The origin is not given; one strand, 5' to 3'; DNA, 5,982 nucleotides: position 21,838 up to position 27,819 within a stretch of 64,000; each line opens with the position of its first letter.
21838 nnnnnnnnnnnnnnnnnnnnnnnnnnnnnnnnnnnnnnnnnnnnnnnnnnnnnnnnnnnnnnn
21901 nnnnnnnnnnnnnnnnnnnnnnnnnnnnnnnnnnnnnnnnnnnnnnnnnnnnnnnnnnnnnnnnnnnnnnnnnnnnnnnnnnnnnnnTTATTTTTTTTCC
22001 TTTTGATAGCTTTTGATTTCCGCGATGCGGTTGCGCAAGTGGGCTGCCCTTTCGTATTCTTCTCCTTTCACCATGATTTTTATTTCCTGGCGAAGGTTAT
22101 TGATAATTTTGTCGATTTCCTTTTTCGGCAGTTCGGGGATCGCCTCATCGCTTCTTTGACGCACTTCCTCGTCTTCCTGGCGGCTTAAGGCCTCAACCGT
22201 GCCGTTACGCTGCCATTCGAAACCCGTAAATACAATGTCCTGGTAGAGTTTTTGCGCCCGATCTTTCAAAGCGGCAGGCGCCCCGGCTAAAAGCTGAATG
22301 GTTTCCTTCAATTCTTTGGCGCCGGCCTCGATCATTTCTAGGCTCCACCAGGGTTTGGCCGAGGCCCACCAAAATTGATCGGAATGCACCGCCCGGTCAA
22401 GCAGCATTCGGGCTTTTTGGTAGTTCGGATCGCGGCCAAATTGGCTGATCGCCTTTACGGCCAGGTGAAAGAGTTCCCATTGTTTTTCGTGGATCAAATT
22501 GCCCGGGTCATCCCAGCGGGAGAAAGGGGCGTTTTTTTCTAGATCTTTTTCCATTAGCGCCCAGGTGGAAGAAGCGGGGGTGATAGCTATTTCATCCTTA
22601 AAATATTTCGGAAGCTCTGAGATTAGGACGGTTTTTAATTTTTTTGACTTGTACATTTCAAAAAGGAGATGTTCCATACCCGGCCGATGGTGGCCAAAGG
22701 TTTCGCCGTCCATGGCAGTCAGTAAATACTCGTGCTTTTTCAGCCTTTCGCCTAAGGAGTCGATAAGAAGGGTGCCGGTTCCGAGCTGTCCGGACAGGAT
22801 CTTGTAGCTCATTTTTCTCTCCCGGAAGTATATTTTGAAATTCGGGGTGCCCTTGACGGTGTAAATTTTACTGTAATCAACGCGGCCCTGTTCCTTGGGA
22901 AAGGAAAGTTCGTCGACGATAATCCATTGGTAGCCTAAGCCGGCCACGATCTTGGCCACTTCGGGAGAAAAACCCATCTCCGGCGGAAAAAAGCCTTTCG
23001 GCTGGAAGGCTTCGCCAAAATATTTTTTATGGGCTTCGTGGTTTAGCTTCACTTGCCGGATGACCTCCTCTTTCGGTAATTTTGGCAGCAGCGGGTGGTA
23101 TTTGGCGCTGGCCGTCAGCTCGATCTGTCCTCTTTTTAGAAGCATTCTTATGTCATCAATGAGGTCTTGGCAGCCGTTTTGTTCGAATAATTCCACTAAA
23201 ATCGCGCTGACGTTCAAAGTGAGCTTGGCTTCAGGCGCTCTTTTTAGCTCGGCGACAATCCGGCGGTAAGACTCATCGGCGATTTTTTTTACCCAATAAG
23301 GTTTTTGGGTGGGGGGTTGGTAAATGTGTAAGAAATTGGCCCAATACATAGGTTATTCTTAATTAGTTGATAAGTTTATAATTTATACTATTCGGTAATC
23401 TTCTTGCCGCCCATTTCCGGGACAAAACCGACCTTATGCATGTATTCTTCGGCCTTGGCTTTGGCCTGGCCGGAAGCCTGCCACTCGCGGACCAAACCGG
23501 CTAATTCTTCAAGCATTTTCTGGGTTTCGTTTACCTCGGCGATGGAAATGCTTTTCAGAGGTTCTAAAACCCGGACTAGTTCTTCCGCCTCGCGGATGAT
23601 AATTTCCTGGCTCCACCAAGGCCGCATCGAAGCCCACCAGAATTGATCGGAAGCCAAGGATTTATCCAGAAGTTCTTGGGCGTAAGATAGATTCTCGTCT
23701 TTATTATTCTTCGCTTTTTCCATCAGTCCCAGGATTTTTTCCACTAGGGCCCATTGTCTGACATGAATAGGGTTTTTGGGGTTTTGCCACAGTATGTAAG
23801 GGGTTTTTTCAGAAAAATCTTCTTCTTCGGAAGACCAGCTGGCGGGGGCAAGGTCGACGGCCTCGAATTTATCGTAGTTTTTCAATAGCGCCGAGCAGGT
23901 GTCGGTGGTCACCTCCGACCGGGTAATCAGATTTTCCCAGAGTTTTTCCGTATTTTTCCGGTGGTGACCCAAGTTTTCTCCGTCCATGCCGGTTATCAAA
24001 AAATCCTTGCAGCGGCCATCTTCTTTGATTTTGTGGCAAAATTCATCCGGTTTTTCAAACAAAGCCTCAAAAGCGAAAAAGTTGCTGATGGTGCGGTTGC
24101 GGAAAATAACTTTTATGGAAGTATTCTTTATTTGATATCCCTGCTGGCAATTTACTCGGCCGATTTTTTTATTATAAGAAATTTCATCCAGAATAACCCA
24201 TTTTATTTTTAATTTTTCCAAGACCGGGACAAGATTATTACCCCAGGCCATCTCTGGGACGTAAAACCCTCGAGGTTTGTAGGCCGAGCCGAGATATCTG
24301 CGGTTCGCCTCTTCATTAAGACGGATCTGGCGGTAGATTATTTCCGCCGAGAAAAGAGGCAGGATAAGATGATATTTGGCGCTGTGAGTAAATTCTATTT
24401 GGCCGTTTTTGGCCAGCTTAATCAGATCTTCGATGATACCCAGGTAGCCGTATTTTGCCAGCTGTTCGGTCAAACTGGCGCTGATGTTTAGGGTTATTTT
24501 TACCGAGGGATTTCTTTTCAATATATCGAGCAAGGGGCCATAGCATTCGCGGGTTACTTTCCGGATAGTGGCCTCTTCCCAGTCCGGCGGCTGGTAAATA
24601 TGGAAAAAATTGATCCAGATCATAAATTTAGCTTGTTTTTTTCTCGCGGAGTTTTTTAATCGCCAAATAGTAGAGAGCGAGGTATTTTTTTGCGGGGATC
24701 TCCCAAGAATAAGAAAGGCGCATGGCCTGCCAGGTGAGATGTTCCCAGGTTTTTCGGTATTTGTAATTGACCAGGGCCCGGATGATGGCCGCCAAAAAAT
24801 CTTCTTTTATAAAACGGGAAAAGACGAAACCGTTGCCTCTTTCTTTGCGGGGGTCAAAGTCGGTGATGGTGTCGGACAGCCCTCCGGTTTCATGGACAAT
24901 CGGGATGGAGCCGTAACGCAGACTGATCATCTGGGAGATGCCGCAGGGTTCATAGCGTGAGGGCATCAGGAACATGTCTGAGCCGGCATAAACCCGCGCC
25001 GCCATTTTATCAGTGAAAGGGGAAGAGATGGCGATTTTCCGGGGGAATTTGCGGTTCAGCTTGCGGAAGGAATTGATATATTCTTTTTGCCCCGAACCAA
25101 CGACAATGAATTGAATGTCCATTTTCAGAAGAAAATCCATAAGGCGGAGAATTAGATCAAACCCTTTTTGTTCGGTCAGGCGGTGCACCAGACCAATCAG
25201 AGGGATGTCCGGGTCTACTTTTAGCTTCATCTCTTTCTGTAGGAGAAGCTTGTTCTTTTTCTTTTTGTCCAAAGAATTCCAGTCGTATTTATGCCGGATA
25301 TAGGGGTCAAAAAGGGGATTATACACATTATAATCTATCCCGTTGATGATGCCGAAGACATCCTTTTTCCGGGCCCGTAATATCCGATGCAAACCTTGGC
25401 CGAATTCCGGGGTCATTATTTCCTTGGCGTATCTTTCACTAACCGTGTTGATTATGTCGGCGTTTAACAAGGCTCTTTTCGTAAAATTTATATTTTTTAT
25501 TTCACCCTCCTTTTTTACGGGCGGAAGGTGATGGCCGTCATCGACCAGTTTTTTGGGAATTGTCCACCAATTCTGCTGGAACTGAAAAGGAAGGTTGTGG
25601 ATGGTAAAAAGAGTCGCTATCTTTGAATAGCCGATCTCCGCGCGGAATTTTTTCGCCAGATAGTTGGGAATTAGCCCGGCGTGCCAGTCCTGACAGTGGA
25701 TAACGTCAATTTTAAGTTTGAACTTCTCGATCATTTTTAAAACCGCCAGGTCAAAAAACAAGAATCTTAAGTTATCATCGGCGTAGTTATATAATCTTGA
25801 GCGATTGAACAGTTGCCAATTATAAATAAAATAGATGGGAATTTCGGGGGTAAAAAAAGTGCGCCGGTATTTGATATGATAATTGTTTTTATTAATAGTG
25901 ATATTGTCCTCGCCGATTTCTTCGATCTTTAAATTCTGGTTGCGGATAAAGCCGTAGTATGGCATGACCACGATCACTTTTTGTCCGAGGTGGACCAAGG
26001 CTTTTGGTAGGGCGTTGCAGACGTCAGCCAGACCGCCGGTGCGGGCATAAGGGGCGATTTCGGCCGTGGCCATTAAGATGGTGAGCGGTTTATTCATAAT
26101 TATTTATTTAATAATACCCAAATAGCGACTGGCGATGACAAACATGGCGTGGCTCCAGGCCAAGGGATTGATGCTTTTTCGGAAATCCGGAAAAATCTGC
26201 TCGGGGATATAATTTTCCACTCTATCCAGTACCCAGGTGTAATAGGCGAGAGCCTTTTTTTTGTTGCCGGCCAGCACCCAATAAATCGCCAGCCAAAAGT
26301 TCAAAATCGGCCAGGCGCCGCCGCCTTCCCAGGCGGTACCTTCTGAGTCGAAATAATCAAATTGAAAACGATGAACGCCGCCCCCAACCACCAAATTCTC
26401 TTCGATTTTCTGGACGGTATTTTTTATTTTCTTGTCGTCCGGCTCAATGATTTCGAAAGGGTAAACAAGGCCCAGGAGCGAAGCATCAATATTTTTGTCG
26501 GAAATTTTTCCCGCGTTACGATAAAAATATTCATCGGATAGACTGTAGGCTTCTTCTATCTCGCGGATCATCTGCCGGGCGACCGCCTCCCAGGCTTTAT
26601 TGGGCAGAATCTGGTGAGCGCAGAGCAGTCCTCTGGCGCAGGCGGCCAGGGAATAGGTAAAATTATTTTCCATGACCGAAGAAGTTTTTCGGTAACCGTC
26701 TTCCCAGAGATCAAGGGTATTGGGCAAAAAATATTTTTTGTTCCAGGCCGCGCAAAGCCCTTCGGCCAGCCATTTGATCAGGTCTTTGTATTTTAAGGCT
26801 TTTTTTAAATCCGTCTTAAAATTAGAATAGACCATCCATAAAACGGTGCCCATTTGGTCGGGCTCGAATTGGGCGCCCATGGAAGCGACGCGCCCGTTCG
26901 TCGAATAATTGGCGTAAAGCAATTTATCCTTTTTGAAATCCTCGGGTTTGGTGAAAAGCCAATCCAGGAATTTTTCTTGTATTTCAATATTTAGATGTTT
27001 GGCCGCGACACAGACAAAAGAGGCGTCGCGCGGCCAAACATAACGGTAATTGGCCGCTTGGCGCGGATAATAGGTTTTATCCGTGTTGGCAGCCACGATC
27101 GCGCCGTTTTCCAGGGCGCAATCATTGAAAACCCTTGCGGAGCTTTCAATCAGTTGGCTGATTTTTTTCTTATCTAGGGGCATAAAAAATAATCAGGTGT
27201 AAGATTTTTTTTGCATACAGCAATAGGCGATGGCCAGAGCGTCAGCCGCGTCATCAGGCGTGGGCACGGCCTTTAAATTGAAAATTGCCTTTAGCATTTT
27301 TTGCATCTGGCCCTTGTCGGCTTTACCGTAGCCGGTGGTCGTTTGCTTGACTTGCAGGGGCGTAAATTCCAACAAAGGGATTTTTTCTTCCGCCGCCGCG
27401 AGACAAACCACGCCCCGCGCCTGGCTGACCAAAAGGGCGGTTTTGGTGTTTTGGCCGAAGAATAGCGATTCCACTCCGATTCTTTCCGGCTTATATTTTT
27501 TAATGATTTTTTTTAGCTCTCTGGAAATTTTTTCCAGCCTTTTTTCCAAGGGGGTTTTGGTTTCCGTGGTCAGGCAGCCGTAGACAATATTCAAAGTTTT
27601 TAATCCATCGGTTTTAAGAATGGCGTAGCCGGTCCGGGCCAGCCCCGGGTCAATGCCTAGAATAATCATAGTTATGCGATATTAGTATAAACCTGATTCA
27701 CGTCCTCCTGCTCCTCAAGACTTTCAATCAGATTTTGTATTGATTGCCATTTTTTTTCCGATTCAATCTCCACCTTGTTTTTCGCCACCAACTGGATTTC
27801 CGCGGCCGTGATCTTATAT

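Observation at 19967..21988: Tandem double APH-fold kinase embedded in the glycogen gene cluster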

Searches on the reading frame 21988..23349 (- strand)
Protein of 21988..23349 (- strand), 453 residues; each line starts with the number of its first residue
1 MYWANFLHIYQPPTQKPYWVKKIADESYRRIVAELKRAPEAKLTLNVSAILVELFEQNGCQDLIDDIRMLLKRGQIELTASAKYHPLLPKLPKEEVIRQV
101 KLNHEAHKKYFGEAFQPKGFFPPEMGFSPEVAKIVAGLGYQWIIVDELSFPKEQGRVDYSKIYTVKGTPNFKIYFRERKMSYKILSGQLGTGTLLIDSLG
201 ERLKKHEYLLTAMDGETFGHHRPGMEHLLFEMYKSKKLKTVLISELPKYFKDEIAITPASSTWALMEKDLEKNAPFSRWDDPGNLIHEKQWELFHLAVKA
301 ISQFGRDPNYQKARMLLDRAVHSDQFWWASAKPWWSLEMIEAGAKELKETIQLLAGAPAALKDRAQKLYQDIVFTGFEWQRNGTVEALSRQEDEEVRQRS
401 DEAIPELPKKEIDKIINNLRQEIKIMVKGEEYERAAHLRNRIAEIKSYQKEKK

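Call 4: search_protein_families(library=pfam, proteins=[window:21988-23349:-], max_evalue=0.01)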
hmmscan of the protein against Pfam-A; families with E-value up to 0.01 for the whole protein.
window:21988-23349:- (453 aa): 4 families
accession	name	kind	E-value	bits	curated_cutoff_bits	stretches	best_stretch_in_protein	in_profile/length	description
PF03065.20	Glyco_hydro_57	-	2.9e-36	125.7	21.2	1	22-248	50-280/291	Glycosyl hydrolase family 57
PF02151.25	UVR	-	6.2e-06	26.2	21.5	1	413-447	1-35/36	UvrB/uvrC motif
PF01074.27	Glyco_hydro_38N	-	6e-05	23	25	1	21-153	22-151/270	Glycosyl hydrolases family 38 N-terminal domain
PF01522.26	Polysacc_deac_1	-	0.00059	20.2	23.1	1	65-141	49-122/124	Polysaccharide deacetylase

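Call 5: search_protein_families(library=ncbifam, proteins=[window:21988-23349:-], max_evalue=0.01)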
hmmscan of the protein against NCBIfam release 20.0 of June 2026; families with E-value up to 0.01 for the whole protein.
window:21988-23349:- (453 aa): 5 families
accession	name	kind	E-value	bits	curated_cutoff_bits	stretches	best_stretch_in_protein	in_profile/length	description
NF041133.1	branch_enz_Thcocales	equivalog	5e-06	25.3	1000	1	61-131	121-190/553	1,4-alpha-glucan branching protein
NF041566.1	branchenz_Thermus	equivalog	1.2e-05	24.3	920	1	53-130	114-189/527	1,4-alpha-glucan branching protein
TIGR00631.1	uvrb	equivalog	0.00087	17.6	750.1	1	392-446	603-658/658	excinuclease ABC subunit UvrB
NF053706.1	PrRKinActvMcsABac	equivalog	0.0011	18.8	210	1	412-451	137-176/182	protein-arginine kinase activator protein McsA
NF003673.1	PRK05298.1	equivalog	0.0014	17.1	743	1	393-447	598-652/653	excinuclease ABC subunit UvrB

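Call 52: search_solved_structures(query=window:21988-23349:-, max_evalue=0.01, show_alignments=1)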
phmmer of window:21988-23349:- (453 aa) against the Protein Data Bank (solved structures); distinct sequences matched with E-value up to 0.01: 3.
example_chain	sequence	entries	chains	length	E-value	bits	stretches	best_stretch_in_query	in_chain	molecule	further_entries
1k1w_A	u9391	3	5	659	6.8e-15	58.1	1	7-184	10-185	4-ALPHA-GLUCANOTRANSFERASE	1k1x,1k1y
3n8t_A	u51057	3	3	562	0.00042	22.5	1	62-129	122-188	alpha-amylase, GH57 family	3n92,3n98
7e1y_A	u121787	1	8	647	0.0086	18.2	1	62-180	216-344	Glycoside hydrolase, family 57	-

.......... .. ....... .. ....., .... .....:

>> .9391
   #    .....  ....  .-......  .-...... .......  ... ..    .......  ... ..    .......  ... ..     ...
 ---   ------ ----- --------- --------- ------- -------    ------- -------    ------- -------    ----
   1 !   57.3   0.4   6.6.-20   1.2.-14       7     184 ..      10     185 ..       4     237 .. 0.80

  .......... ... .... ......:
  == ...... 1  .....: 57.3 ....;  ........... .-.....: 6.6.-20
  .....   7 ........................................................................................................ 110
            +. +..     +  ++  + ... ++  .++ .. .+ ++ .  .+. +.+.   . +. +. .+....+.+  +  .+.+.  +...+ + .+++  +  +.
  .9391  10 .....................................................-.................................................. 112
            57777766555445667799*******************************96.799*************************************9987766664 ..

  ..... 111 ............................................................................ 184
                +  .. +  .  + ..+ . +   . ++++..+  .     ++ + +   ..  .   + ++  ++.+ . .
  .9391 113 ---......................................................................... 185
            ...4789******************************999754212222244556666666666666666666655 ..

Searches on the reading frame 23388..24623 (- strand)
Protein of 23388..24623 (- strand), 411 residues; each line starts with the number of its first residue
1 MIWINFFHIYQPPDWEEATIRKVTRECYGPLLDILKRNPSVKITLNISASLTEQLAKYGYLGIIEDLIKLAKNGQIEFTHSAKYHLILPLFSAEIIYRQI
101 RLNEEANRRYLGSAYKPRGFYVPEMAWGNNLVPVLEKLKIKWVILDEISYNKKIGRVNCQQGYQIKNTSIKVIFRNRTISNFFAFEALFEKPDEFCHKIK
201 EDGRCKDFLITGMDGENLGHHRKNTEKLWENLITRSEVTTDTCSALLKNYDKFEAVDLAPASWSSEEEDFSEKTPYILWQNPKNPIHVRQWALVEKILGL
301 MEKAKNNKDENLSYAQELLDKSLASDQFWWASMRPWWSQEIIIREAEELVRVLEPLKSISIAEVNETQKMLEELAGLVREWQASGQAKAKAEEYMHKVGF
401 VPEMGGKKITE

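Call 4: search_protein_families(library=pfam, proteins=[window:23388-24623:-], max_evalue=0.01)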
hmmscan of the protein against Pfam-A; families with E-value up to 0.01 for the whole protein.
window:23388-24623:- (411 aa): 1 family
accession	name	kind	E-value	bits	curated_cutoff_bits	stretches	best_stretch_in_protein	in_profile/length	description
PF03065.20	Glyco_hydro_57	-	1.2e-31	110.6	21.2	1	12-228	32-254/291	Glycosyl hydrolase family 57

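Call 5: search_protein_families(library=ncbifam, proteins=[window:23388-24623:-], max_evalue=0.01)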
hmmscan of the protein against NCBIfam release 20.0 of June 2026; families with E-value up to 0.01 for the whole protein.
window:23388-24623:- (411 aa): 1 family
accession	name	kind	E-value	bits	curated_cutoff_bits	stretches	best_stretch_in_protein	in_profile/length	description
NF041566.1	branchenz_Thermus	equivalog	2.8e-05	23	920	1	67-127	127-186/527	1,4-alpha-glucan branching protein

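Call 54: search_solved_structures(query=window:23388-24623:-, max_evalue=0.01)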
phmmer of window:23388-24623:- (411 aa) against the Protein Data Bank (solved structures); distinct sequences matched with E-value up to 0.01: 1.
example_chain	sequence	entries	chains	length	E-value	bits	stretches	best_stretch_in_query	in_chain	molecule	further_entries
7e1y_A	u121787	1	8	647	3.4e-08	36.3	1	86-378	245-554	Glycoside hydrolase, family 57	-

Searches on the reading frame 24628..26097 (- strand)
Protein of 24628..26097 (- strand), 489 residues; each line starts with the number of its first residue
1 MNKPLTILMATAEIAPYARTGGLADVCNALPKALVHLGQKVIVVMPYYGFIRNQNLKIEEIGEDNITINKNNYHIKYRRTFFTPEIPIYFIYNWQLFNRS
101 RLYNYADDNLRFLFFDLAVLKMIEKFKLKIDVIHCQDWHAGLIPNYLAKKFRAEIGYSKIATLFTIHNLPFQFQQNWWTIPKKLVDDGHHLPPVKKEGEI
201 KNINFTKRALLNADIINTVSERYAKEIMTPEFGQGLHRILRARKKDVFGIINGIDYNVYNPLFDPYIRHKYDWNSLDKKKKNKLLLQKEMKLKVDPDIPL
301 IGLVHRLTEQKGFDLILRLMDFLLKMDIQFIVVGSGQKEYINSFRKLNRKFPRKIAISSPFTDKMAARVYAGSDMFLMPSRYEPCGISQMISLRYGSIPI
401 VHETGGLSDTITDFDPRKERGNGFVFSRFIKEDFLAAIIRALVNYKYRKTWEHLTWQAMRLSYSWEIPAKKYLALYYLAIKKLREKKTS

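Call 4: search_protein_families(library=pfam, proteins=[window:24628-26097:-], max_evalue=0.01)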
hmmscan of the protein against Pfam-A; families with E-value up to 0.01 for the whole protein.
window:24628-26097:- (489 aa): 4 families
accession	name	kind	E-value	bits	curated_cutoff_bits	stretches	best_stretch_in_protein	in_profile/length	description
PF08323.17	Glyco_transf_5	-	7.5e-65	219.4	22.7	1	7-241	2-238/239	Starch synthase catalytic domain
PF00534.26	Glycos_transf_1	-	1.6e-16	60.8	26.4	1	292-451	9-165/172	Glycosyl transferases group 1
PF13692.12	Glyco_trans_1_4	-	3.6e-11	43.9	27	1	299-442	2-140/142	Glycosyl transferases group 1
PF13439.12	Glyco_transf_4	-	1.8e-08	35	28.5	1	99-228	44-149/170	Glycosyltransferase Family 4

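Call 5: search_protein_families(library=ncbifam, proteins=[window:24628-26097:-], max_evalue=0.01)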
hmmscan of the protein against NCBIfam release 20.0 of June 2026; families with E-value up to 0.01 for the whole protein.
window:24628-26097:- (489 aa): 21 families
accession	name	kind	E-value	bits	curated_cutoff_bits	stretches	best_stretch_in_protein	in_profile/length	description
NF001898.0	PRK00654.1-1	equivalog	1.3e-150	502.2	603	1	6-477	2-473/477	glycogen synthase GlgA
TIGR02095.1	glgA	subfamily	5.9e-149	496.8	328.45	1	6-477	2-475/477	glycogen/starch synthase, ADP-glucose type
NF001903.0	PRK00654.2-2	equivalog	4.5e-140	467.5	616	1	5-481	1-480/482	glycogen synthase GlgA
NF001900.0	PRK00654.1-3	equivalog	1.1e-126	423.1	509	1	6-483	2-458/481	glycogen synthase GlgA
NF001899.0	PRK00654.1-2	equivalog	2.8e-119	398.6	459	1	6-477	2-473/478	glycogen synthase GlgA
NF001905.0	PRK00654.2-4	subfamily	3.9e-107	358.8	560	1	5-477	1-484/489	glycogen synthase GlgA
NF010698.0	PRK14098.1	equivalog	2.9e-93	313.2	754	1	6-477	7-484/489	starch synthase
NF001906.0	PRK00654.2-5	equivalog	3.2e-92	310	870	1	3-480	4-484/485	glycogen synthase GlgA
NF010699.0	PRK14099.1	equivalog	3e-90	303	762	1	4-480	3-480/485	glycogen synthase GlgA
NF001902.0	PRK00654.2-1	equivalog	1.1e-88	297.9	845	1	7-477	3-487/492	glycogen synthase GlgA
NF001901.0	PRK00654.1-5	equivalog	1.9e-88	297.1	649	1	6-486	25-498/502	glycogen synthase GlgA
NF001904.0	PRK00654.2-3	equivalog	9.1e-61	206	577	1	7-476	3-471/475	glycogen synthase GlgA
NF038295.1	EPS_HpsP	equivalog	9.9e-11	41.2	550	1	286-476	195-384/388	hormogonium polysaccharide biosynthesis glycosyltransferase HpsP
TIGR02149.1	glgA_Coryne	subfamily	2.8e-10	39.9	302.4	1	289-476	195-387/391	glycogen synthase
NF046085.1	XrtY_assoc_Gly1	equivalog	1.3e-08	34.1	400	1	293-477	205-382/387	XrtY-associated glycosyltransferase XYAG1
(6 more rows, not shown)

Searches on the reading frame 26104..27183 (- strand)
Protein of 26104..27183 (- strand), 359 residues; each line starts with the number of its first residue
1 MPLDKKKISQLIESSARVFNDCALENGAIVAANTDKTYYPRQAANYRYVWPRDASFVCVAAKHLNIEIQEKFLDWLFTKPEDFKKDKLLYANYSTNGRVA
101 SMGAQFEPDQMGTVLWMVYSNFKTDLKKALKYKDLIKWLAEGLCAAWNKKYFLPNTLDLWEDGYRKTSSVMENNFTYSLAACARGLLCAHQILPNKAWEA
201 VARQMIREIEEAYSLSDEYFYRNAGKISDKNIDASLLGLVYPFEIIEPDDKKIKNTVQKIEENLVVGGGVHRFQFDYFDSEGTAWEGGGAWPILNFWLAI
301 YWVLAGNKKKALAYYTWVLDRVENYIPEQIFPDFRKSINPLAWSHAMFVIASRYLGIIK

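Call 4: search_protein_families(library=pfam, proteins=[window:26104-27183:-], max_evalue=0.01)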
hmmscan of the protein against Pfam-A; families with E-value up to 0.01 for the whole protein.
window:26104-27183:- (359 aa): 1 family
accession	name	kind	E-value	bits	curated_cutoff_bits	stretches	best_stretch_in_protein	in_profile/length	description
PF00723.27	Glyco_hydro_15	-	3e-10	40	22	1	26-297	23-324/427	Glycosyl hydrolases family 15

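Call 5: search_protein_families(library=ncbifam, proteins=[window:26104-27183:-], max_evalue=0.01)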
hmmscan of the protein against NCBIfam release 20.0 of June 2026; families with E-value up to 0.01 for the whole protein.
window:26104-27183:- (359 aa): 4 families
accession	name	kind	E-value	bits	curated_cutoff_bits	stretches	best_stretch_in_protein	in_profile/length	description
TIGR01577.1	oligosac_amyl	hypoth_equivalog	3e-33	115.3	820.7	1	23-350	270-608/616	oligosaccharide amylase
NF041084.1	trehalase_H1_Arch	equivalog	1.5e-12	46.9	820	1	109-311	336-522/570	alpha,alpha-trehalase TreH1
NF041085.1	trehalase_H2_Arch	equivalog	7.7e-10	37.8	1000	1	105-279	333-502/579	alpha,alpha-trehalase TreH2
TIGR01535.1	glucan_glucosid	equivalog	3e-08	32.6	741.9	1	228-349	496-640/662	glucan 1,4-alpha-glucosidase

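Call 55: search_solved_structures(query=window:26104-27183:-, max_evalue=0.01)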
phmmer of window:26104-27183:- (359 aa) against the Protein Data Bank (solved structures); distinct sequences matched with E-value up to 0.01: 5.
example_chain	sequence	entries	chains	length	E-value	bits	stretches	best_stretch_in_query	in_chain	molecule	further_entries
5z3a_A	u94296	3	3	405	2.8e-13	52.9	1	106-358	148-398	Glycoside hydrolase 15-related protein | Isomaltose glucohydrolase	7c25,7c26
5z3c_A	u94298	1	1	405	4e-13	52.4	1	164-358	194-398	Glycoside hydrolase 15-related protein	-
5z3b_A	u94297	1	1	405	4.4e-13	52.2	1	106-358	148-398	Glycoside hydrolase 15-related protein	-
5z3d_A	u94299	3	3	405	4.9e-13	52.1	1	106-358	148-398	Glycoside hydrolase 15-related protein | Isomaltose glucohydrolase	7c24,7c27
5z3e_A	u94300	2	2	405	1.4e-12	50.6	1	106-358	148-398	Glycoside hydrolase 15-related protein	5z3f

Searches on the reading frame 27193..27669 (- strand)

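Call 5: search_protein_families(library=ncbifam, proteins=[window:27193-27669:-], max_evalue=0.01)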
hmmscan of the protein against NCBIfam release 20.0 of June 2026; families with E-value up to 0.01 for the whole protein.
window:27193-27669:- (158 aa): 2 families
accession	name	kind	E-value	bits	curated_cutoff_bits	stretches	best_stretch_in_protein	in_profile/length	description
NF000711.0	PRK00039.2-1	equivalog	4.8e-61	205.3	163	1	1-156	1-156/161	crossover junction endodeoxyribonuclease RuvC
TIGR00228.1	ruvC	equivalog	7.6e-39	133.1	100.65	1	3-153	1-149/156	crossover junction endodeoxyribonuclease RuvC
